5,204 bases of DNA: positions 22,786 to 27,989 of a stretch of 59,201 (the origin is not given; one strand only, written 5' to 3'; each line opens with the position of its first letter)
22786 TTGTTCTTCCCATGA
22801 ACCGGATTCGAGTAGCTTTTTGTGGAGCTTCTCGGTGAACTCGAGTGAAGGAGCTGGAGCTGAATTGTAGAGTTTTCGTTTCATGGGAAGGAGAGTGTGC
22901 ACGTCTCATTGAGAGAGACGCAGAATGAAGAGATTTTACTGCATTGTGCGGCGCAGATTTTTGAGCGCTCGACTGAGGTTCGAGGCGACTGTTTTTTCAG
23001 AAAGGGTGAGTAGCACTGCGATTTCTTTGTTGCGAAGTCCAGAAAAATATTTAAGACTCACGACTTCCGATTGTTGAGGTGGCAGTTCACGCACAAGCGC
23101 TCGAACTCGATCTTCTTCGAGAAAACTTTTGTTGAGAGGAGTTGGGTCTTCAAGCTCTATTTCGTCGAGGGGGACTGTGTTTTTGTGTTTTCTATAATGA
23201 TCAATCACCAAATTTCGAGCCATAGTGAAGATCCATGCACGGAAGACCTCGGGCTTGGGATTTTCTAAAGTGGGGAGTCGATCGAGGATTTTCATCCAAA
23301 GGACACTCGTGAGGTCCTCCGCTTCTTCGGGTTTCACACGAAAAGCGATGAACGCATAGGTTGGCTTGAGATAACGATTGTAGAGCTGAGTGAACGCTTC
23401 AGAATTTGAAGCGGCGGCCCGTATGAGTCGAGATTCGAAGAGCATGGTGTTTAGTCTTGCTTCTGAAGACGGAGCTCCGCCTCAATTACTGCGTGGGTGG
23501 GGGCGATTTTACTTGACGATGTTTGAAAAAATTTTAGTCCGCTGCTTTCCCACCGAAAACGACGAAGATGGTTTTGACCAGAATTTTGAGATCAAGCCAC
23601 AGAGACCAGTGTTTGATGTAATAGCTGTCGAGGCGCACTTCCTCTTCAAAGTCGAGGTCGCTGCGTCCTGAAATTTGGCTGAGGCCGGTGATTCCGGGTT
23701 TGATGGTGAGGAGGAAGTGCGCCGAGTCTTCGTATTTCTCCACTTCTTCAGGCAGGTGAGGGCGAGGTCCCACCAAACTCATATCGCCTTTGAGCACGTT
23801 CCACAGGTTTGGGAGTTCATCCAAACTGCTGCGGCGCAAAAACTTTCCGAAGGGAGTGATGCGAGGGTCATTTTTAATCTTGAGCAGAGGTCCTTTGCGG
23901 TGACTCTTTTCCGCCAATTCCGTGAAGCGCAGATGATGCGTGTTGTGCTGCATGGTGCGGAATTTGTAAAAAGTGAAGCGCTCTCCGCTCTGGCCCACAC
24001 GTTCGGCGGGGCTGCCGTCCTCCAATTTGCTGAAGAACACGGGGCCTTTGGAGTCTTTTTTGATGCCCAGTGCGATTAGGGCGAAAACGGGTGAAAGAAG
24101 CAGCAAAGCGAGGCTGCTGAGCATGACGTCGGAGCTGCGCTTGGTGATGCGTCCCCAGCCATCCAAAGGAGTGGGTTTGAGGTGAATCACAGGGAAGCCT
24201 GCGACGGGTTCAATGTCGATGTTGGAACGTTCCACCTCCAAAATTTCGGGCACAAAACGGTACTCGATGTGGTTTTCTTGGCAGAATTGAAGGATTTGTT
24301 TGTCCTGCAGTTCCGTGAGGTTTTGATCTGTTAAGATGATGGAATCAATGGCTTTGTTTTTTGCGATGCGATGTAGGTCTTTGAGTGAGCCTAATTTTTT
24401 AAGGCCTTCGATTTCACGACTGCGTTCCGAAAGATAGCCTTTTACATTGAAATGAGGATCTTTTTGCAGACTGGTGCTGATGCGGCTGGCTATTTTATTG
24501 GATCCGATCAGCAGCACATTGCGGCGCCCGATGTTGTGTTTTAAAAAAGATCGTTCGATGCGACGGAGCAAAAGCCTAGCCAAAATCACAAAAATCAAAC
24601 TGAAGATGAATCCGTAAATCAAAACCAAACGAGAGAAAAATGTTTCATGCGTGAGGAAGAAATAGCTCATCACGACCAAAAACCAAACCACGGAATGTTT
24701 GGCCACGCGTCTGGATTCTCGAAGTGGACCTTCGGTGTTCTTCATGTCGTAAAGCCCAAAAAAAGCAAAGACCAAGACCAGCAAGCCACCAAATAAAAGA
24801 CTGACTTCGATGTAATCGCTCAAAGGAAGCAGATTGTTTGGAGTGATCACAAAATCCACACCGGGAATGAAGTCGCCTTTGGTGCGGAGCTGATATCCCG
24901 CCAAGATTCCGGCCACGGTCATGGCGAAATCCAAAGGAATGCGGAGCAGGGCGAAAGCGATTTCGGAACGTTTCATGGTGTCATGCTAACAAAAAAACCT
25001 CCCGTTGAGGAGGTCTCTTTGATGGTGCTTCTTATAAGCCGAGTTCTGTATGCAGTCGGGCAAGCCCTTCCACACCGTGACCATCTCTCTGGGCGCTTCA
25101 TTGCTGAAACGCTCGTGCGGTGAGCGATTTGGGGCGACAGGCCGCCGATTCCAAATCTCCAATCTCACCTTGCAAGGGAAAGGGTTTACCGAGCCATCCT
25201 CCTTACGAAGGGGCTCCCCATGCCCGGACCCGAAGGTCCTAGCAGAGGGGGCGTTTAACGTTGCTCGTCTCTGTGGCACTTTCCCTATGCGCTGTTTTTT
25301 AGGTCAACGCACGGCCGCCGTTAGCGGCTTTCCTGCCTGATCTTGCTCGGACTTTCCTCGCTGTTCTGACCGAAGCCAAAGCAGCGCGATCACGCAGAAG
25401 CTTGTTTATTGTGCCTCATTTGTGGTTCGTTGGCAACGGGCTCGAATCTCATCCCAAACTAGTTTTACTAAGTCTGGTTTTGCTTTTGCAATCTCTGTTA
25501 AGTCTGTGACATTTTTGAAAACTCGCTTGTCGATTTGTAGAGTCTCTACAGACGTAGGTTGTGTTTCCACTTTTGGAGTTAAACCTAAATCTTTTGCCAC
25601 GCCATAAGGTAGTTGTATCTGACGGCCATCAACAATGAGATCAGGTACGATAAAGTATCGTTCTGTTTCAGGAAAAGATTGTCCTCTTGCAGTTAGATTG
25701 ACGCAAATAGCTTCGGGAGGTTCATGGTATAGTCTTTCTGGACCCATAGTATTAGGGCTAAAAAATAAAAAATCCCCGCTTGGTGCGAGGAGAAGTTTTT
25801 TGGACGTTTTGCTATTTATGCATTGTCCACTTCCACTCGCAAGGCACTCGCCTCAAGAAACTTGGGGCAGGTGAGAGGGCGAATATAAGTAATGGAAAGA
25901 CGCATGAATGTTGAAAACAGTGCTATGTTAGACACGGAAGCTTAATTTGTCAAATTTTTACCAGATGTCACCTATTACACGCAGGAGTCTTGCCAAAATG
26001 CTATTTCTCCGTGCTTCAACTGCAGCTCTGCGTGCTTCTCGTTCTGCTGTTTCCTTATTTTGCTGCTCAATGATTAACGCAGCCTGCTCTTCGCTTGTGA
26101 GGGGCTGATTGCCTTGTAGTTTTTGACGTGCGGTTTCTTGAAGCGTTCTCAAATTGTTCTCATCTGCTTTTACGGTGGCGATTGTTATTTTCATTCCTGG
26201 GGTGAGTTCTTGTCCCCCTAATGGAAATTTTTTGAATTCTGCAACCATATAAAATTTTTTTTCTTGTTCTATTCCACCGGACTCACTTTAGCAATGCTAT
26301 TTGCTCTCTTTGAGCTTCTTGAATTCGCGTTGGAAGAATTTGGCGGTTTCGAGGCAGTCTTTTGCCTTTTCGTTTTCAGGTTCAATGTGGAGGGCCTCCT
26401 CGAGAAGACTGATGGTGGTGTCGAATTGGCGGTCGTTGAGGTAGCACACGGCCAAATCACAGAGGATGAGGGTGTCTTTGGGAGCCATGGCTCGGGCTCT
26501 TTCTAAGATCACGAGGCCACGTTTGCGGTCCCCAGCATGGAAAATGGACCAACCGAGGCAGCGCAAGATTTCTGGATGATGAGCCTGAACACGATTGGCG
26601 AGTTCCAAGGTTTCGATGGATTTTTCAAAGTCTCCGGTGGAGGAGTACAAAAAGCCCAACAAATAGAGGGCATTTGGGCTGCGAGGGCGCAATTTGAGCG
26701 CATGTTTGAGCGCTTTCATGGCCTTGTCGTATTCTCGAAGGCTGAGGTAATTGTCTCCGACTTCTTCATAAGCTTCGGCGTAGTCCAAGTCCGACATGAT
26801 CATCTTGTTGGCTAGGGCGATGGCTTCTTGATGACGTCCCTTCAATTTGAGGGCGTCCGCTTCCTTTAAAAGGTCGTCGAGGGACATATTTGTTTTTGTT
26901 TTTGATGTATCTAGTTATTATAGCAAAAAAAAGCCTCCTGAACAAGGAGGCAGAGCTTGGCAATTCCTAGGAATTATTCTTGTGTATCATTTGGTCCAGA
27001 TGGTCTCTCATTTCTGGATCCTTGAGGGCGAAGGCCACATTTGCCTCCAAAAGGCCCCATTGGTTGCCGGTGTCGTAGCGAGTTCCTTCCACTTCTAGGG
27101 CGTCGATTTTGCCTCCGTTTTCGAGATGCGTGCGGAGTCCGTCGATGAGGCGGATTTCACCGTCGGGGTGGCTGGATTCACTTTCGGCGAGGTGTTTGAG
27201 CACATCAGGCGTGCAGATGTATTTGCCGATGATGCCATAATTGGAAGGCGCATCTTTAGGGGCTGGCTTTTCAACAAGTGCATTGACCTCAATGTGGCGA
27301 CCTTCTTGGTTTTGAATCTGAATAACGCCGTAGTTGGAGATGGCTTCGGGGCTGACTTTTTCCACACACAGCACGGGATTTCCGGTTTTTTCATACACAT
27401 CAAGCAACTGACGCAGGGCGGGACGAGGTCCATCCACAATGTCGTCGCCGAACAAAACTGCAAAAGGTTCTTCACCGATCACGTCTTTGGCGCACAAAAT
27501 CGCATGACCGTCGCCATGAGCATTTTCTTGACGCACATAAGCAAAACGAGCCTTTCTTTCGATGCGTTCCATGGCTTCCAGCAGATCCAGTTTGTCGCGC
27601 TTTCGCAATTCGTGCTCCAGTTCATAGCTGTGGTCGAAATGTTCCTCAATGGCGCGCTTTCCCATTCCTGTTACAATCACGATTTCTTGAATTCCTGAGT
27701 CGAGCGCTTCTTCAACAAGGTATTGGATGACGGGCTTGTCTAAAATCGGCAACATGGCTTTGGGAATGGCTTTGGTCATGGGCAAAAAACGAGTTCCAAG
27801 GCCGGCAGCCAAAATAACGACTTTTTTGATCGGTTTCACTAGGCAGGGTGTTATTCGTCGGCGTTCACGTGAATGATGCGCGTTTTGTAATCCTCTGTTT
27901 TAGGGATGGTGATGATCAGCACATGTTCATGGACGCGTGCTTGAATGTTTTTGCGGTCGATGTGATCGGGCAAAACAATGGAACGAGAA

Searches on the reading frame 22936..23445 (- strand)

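Call 93: search_protein_families(library=pfam, proteins=[window:22936-23445:-], max_evalue=0.001)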
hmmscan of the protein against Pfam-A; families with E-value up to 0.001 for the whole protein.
window:22936-23445:- (169 aa): 5 families
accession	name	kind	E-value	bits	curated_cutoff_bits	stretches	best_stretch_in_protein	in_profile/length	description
PF08281.18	Sigma70_r4_2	-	1.1e-15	57.4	25.7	1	113-164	3-54/54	Sigma-70, region 4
PF04542.20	Sigma70_r2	-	2.2e-12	47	24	1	21-89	1-70/71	Sigma-70 region 2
PF07638.17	Sigma70_ECF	-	1.7e-08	35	21.1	1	76-166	83-181/185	ECF sigma factor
PF04545.22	Sigma70_r4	-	1.3e-07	31.4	24.1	1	119-165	3-49/50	Sigma-70, region 4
PF00196.25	GerE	-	0.00012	22.1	23.5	1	134-164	15-45/57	Bacterial regulatory proteins, luxR family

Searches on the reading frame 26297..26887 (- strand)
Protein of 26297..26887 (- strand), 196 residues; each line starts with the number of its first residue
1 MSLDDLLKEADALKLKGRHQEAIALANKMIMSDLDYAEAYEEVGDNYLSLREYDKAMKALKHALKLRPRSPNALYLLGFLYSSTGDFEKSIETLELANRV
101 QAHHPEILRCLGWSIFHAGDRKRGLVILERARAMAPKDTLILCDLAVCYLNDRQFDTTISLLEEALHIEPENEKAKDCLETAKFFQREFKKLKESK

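Call 93: search_protein_families(library=pfam, proteins=[window:26297-26887:-], max_evalue=0.001)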
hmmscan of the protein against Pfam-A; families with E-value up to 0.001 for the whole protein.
window:26297-26887:- (196 aa): 19 families
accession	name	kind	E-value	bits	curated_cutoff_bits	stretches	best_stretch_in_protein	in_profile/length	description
PF07719.23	TPR_2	-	1.7e-18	65.6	27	1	37-69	1-33/34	Tetratricopeptide repeat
PF14559.12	TPR_19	-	4.9e-18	65.6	25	1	49-107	3-61/68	Tetratricopeptide repeat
PF13181.12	TPR_8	-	5.6e-15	54.6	25.7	2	37-68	1-32/34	Tetratricopeptide repeat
PF13428.12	TPR_14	-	1.7e-14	53.3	23.5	1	38-78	2-42/44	Tetratricopeptide repeat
PF00515.34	TPR_1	-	8.1e-14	51.2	27.8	0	37-69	1-33/34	Tetratricopeptide repeat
PF13414.12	TPR_11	-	9.7e-12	44.8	26.8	1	44-85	1-42/42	TPR repeat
PF12895.13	ANAPC3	-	5.1e-11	43.1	27.2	1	17-95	3-80/82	Anaphase-promoting complex, cyclosome, subunit 3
PF13431.12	TPR_17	-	7.7e-11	41.8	24.4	1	60-91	2-33/34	Tetratricopeptide repeat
PF13371.12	TPR_9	-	2e-10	40.9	35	1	47-101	5-59/73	Tetratricopeptide repeat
PF13432.12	TPR_16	-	1.7e-09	38.4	32.7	1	44-96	4-56/65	Tetratricopeptide repeat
PF13424.12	TPR_12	-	2.6e-09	37.6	30.1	0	34-67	42-75/77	Tetratricopeptide repeat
PF13174.12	TPR_6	-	1.6e-08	35.1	26.3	0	73-95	2-24/33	Tetratricopeptide repeat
PF13176.12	TPR_7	-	1.7e-07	31.2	27.9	0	73-96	1-24/36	Tetratricopeptide repeat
PF23914.1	TPR_CcmH_CycH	-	1.9e-06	28.3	42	0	44-106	57-119/158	Cytochrome c-type biogenesis protein H TPR domain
PF25062.1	ARM_TT21_N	-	3.2e-06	27.5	40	0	56-164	81-193/222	Tetratricopeptide repeat protein 21 N-terminal ARM repeat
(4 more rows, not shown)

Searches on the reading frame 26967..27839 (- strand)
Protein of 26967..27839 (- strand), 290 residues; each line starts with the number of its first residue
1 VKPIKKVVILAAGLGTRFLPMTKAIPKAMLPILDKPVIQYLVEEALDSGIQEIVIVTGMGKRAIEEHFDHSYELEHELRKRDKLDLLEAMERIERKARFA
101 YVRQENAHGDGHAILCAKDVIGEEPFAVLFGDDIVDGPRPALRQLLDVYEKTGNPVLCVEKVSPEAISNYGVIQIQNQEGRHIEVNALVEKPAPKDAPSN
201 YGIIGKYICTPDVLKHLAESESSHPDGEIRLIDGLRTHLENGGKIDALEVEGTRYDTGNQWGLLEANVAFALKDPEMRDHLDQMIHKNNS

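Call 7: search_protein_families(library=pfam, proteins=[window:26967-27839:-], max_evalue=0.001)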
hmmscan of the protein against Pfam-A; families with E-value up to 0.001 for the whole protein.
window:26967-27839:- (290 aa): 2 families
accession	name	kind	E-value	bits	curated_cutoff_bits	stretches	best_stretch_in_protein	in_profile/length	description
PF00483.29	NTP_transferase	-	2.4e-32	112.9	21.2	1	6-268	1-240/245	Nucleotidyl transferase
PF12804.13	NTP_transf_3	-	4.3e-10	40.4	27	1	7-160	1-122/160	MobA-like NTP transferase domain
